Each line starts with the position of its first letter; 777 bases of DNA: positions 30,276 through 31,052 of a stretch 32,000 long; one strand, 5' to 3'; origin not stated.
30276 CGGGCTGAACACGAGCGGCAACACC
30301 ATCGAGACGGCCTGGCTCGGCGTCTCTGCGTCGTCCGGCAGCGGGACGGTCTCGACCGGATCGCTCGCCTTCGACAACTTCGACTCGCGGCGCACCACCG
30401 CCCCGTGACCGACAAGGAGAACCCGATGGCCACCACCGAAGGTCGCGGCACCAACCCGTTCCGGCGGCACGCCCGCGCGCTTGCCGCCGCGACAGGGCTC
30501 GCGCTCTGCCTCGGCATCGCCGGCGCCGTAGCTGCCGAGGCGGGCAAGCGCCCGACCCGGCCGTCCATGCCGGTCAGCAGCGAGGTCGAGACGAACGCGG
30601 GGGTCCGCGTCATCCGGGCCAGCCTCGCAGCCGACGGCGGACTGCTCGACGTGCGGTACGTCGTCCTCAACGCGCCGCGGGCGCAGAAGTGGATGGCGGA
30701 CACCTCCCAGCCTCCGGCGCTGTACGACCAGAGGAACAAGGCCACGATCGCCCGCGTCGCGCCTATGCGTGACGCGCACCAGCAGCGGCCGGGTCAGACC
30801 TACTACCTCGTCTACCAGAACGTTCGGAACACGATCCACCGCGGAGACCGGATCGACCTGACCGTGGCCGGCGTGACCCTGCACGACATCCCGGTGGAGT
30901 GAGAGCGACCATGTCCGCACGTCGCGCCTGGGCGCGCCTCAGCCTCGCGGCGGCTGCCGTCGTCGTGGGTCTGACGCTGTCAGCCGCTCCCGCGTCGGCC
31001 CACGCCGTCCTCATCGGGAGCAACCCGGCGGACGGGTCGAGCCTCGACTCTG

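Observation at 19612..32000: Compact same-strand secreted locus: giant beta-helix protein, cupredoxin trio, small secreted protein and CopC-CopD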

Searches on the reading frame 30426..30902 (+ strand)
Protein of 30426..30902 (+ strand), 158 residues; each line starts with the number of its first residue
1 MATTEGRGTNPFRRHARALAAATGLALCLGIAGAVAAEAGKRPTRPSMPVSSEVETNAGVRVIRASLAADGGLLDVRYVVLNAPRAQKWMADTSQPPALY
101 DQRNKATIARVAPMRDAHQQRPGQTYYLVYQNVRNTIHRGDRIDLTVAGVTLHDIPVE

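Call 14: search_protein_families(library=pfam, max_evalue=0.01, proteins=[window:30426-30899:+])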
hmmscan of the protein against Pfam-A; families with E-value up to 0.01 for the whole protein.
window:30426-30899:+ (158 aa): 0 families

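Call 25: find_encoding_contigs(protein=window:30426-30902:+, flank=10000, max_places=6)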
Protein window:30426-30902:+ (158 aa): 2 contigs read that carry it; 2 places shown.
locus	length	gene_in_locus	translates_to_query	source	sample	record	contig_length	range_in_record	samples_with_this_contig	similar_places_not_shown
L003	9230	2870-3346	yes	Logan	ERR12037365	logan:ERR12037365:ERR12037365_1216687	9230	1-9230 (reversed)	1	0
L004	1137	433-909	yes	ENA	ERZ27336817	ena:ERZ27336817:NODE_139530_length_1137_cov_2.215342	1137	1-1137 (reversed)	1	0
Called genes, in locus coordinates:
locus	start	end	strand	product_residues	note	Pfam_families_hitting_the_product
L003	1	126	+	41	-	?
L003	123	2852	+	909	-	-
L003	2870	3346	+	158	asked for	-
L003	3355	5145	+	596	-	PF04234:CopC, PF05425:CopD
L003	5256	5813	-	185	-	-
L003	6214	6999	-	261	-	-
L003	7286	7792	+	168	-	PF00226:DnaJ (faint)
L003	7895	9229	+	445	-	?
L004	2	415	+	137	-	?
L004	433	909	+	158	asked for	-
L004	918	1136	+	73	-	?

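Call 32: search_protein_families(library=ncbifam, max_evalue=0.001, proteins=[L003:123-2849:+, window:30426-30899:+, L003:3355-5142:+])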
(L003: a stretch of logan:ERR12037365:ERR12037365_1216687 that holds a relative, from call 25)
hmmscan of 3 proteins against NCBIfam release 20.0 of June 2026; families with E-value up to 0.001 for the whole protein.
L003:123-2849:+ (909 aa): 1 family
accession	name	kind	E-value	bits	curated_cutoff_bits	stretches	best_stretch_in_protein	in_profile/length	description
NF047446.1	barrel_OmpL47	domain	0.0006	20.2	40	0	485-566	3-64/68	OmpL47-type beta-barrel domain-containing protein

window:30426-30899:+ (158 aa): 0 families

L003:3355-5142:+ (596 aa): 2 families
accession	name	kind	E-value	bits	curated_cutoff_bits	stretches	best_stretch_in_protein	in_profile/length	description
NF033814.1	copper_CopC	equivalog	3.3e-15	56.4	95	1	23-132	3-106/107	copper homeostasis periplasmic binding protein CopC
NF007636.0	PRK10301.1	equivalog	5.9e-06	26.2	129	1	11-132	7-123/124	CopC domain-containing protein YobA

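Call 46: search_protein_families(library=pfam, max_evalue=5, proteins=[window:30426-30899:+, L003:1500-2849:+, L003:3355-5142:+])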
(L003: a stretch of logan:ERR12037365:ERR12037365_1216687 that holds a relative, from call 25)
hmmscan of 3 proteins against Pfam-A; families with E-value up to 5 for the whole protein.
window:30426-30899:+ (158 aa): 0 families

L003:1500-2849:+ (450 aa): 3 families
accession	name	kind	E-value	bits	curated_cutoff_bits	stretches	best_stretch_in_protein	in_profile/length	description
PF19077.6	Big_13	-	0.0097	16.8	27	1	67-112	56-101/102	Bacterial Ig-like domain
PF13750.12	Big_3_3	-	0.01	16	27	1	83-119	12-49/157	Bacterial Ig-like domain (group 3)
PF01758.21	SBF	-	0.8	9.8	24.3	1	358-399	69-110/191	Sodium Bile acid symporter family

L003:3355-5142:+ (596 aa): 4 families
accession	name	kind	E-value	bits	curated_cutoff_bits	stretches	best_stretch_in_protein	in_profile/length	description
PF04234.18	CopC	-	1.8e-18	67.8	23.3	1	31-132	1-92/92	CopC domain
PF05425.18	CopD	-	1.8e-12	48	32.1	1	326-418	3-102/105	Copper resistance protein D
PF14316.11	DUF4381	-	2.1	9.1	27.2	1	550-583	16-48/145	Domain of unknown function (DUF4381)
PF10101.14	DUF2339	-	2.4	7.3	33.6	1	530-578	224-272/659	Predicted membrane protein (DUF2339)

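Call 47: find_homologous_proteins(query=window:30426-30899:+)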
Query window:30426-30899:+ (158 aa): 29 proteins with E <= 0.001 among 754 candidates.
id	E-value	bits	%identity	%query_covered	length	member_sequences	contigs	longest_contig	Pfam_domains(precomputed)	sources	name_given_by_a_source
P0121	6.3e-96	336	98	100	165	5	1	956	-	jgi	jgi:hypothetical protein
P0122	9.8e-70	251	74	100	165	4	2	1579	-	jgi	jgi:hypothetical protein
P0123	3.6e-61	223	78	74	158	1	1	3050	-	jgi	jgi:hypothetical protein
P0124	1.1e-60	222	79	72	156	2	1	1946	-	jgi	jgi:hypothetical protein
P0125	5.0e-59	216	67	95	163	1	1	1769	-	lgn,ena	-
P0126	7.5e-59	216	76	73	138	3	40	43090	-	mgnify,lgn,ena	mgnify:CR=1 FL=1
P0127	3.8e-58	213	73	82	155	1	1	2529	-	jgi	jgi:hypothetical protein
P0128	5.8e-55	203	68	72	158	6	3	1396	-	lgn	-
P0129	8.6e-55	203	66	92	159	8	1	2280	-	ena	-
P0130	7.5e-54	199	68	72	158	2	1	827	-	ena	-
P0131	1.1e-53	199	65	92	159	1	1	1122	-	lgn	-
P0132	2.4e-53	198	69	72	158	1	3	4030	-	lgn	-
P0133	1.5e-52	195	60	100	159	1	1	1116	-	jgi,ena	-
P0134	6.7e-52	193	66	80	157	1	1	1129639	-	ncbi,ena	-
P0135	1.6e-51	192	61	100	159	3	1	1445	-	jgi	jgi:hypothetical protein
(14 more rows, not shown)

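Call 50: predict_structure(alignment_id=A2)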
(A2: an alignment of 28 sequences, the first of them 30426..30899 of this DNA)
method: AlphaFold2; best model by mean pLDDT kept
length: 158 residues; sequences in the alignment: 28
mean_pLDDT: 78.1   pTM: 0.65
mean pLDDT of the five models: 78.1, 78.1, 75.3, 74.8, 74.6
residues with pLDDT >= 90: 77; 70-90: 31; 50-70: 30; < 50: 20
segments of 3 or more residues with pLDDT < 50: 1-10
pLDDT, mean of each block of 10 residues (from residue 1): 39 50 51 52 76 96 91 92 92 86 87 69 93 89 95 95
secondary structure, 60 per line:
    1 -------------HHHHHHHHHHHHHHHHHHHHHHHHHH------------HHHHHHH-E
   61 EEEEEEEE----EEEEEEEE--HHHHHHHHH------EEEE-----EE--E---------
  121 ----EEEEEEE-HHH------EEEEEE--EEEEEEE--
elements in order: H14-39 H52-58 E60-68 E73-80 H83-91 E98-101 E125-131 E142-147 E150-156

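Call 53: fold_search(model_id=the predicted structure, library=pdb)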
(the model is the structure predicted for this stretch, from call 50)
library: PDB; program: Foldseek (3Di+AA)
matches with E <= 10: 925; with E <= 0.001: 0
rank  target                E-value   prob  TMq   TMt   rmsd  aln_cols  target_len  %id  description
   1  9lbs_C                2.9e-02  0.35  0.23  0.29   8.8       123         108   13  Cryo-EM structure of Omicron BA.1 RBD complexed with ConBA-998,S309 and S304Fabs (released 2025-04-02)
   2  8vyn_G                3.1e-02  0.72  0.28  0.36   7.9       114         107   10  Soluble ectodomain of human cytomegalovirus (HCMV) glycoprotein B (gB) stabilized in a prefusion-like conformation in  (released 2024-09-18)
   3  9b7t_L                3.4e-02  0.85  0.31  0.41   7.6       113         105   11  Fab3-3 in complex with the capsid of Adeno-associated virus type 9 (released 2025-04-02)
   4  1x44_MODEL_1_A        4.1e-02  0.60  0.27  0.36   9.2       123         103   10  Solution structure of the third ig-like domain of Myosin-dinding protein C, slow-type (released 2005-11-13)
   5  9mia_L                4.6e-02  0.84  0.32  0.43   7.7       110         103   11  206-3G08 Fab in complex with HIV-1 GT1.1 v4.1 SOSIP Env trimer and RM20A3 Fab (released 2025-05-21)
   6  8bz5_D                4.8e-02  0.14  0.17  0.08  10.0       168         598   10  Crystal structure of the L. monocytogenes RmlT in complex with HEPES (released 2023-12-27)
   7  6flb_G                5.4e-02  0.75  0.31  0.44   9.1       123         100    9  3H5 Fab bound to EDIII of DenV 2 Xtal form 2 (released 2018-10-24)
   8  2q3a_A                6.5e-02  0.38  0.25  0.30   8.4       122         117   11  Crystal Structure of Rhesus Macaque CD8 Alpha-Alpha Homodimer (released 2008-06-17)
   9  9leg_B                6.5e-02  0.25  0.21  0.12  15.9       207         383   12  AMO complex (released 2026-02-04)
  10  8bz5_C                6.8e-02  0.14  0.18  0.08  10.0       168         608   10  Crystal structure of the L. monocytogenes RmlT in complex with HEPES (released 2023-12-27)
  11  7m6e_C                7.2e-02  0.72  0.31  0.40   7.6       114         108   10  Structure of the SARS-CoV-2 S 6P trimer in complex with the human neutralizing antibody Fab fragment, BG10-19 (released 2021-05-05)
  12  8bz5_B                7.7e-02  0.14  0.19  0.09   9.4       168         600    9  Crystal structure of the L. monocytogenes RmlT in complex with HEPES (released 2023-12-27)
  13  8bz8_A                7.7e-02  0.13  0.18  0.08   9.9       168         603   10  Crystal structure of the L. monocytogenes RmlT D198A variant in complex with TDP-rhamnose (released 2023-12-27)
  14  9ogt_L                8.6e-02  0.69  0.30  0.42   7.2       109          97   16  HIV-1 Env BG505 SOSIP.664-His in complex with PGT122 and 3BNC117 Fabs (released 2025-08-27)
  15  8thz_F                8.6e-02  0.47  0.28  0.36   8.0       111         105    9  CryoEM structure of neutralizing antibodies CBH-7 and HC84.26 in complex with Hepatitis C virus envelope glycoprotein  (released 2024-07-24)
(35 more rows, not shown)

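Call 62: search_protein_representatives(alignment_id=A2)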
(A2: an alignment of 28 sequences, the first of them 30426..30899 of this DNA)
Query: 28 sequences, 158 profile positions. Proteins with E-value up to 0.001 (for the whole library): 1165; up to 1e-10: 257; up to 1e-30: 8. The best 150 are listed.
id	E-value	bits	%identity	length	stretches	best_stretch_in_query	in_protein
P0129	2.9e-75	267.8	-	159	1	1-158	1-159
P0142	2.9e-62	225.5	-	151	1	11-158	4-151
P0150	3.4e-41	157.1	-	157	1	7-158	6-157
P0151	8.1e-38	146.1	-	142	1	23-157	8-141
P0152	1.1e-34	135.9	-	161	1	10-157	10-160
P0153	1.4e-34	135.6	-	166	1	1-158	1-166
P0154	5.5e-33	130.4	-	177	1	6-156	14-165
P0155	2.7e-32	128.1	-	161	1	14-157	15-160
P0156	1.8e-30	122.2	-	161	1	10-158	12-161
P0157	3.6e-30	121.2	-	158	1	10-157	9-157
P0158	1.3e-29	119.4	-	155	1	11-158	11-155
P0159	3.4e-29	118.0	-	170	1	17-156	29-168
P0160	2.4e-28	115.3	-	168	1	6-157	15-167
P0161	3.5e-28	114.8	-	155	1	10-158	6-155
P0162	5.9e-28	114.0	-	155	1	15-157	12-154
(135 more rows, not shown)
